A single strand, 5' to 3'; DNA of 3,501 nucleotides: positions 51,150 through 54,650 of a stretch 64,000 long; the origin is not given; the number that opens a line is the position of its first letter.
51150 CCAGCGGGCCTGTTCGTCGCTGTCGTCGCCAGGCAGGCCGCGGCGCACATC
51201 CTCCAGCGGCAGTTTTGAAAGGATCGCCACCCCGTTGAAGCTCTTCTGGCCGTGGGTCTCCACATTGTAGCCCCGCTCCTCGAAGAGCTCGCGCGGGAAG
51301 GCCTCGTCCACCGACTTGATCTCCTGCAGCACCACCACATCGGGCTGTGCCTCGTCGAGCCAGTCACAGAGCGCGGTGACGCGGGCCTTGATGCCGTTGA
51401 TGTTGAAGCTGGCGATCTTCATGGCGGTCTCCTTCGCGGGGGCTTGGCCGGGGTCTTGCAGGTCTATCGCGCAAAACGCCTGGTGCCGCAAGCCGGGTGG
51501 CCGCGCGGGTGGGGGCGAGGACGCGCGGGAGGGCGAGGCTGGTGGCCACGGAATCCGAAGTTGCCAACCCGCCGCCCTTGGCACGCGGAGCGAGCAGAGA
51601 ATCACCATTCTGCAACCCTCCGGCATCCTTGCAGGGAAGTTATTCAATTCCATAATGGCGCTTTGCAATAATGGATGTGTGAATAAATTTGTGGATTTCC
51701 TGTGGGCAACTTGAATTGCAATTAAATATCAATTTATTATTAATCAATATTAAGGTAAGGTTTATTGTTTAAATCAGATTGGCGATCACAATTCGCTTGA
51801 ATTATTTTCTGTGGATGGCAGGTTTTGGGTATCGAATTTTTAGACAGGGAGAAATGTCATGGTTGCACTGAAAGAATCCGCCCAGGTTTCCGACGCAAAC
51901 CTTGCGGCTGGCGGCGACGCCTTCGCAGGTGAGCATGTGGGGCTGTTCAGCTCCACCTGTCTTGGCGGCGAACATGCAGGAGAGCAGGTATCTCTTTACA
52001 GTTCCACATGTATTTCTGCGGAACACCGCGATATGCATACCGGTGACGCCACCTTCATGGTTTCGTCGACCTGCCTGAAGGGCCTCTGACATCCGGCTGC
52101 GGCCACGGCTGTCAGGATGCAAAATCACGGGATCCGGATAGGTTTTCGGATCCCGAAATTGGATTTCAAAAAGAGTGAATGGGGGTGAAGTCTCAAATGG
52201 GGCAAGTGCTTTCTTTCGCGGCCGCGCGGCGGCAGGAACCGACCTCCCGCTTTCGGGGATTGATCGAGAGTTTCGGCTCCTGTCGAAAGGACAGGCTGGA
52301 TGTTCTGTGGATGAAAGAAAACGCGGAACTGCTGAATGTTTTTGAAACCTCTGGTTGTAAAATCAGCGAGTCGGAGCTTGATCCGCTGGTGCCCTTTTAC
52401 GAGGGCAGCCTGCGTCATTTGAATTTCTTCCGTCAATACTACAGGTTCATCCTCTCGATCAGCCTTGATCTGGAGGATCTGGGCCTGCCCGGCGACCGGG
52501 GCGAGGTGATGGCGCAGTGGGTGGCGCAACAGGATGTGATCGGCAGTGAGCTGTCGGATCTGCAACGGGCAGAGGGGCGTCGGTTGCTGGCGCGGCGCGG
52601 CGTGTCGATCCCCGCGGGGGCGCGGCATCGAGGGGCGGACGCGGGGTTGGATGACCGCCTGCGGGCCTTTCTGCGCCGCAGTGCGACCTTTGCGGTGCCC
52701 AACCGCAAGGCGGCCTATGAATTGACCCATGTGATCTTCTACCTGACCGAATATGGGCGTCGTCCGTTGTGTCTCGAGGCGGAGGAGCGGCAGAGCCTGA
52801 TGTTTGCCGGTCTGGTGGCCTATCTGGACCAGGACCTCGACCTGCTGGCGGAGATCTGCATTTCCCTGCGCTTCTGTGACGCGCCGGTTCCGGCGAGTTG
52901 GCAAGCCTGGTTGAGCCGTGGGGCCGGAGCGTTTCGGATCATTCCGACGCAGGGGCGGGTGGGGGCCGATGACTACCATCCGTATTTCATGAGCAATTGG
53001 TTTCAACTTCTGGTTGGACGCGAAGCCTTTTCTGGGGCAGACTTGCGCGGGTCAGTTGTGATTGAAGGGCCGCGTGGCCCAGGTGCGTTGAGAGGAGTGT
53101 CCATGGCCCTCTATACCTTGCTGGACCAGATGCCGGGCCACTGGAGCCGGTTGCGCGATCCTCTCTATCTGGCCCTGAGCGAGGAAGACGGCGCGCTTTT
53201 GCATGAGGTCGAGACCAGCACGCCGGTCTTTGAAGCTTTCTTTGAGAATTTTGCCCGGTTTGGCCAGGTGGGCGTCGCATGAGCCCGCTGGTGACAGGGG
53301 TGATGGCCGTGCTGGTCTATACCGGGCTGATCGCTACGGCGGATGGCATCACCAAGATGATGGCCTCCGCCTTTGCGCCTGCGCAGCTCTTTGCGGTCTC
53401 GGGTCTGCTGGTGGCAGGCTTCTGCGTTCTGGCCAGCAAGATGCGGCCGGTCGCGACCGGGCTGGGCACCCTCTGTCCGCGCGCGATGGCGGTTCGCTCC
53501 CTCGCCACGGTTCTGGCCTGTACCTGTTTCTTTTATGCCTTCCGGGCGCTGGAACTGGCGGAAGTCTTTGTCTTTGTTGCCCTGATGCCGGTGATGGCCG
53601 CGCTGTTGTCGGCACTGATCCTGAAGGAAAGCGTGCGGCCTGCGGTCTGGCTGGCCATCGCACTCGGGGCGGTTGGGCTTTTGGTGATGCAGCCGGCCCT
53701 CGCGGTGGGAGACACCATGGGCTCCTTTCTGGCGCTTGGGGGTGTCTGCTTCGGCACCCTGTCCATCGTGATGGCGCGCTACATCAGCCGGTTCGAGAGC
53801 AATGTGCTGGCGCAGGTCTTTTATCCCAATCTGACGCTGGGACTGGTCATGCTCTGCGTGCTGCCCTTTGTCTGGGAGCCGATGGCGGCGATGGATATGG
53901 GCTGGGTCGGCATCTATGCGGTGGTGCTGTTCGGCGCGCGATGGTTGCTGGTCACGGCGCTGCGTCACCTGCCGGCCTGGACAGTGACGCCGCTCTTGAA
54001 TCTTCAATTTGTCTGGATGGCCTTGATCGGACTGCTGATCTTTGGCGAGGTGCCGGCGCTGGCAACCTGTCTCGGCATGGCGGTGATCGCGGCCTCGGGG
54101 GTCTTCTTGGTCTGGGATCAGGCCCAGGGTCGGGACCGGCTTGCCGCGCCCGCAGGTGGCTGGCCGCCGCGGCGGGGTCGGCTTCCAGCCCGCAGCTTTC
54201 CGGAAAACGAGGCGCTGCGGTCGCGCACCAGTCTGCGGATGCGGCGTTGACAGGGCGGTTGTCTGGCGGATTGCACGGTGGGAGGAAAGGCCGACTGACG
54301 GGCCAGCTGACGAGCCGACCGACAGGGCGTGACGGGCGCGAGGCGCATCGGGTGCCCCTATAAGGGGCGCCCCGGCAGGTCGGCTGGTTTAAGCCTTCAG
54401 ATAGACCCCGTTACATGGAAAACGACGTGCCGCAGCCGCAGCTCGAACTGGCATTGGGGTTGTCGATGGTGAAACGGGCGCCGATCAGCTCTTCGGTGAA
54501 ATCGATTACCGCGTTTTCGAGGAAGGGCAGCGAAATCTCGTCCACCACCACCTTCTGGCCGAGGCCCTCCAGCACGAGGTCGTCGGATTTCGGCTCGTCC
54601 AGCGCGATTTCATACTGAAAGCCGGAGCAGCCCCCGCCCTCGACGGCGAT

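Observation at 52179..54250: Unknown 367-aa protein translationally coupled to a DMT exporter, immediately downstream of the repeat peptide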

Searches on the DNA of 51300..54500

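Call 91: search_rna_families(source=window, start=51300, end=54500, threshold=evalue, max_evalue=1)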
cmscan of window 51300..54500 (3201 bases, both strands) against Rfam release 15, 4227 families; matches with E-value up to 1: 0.
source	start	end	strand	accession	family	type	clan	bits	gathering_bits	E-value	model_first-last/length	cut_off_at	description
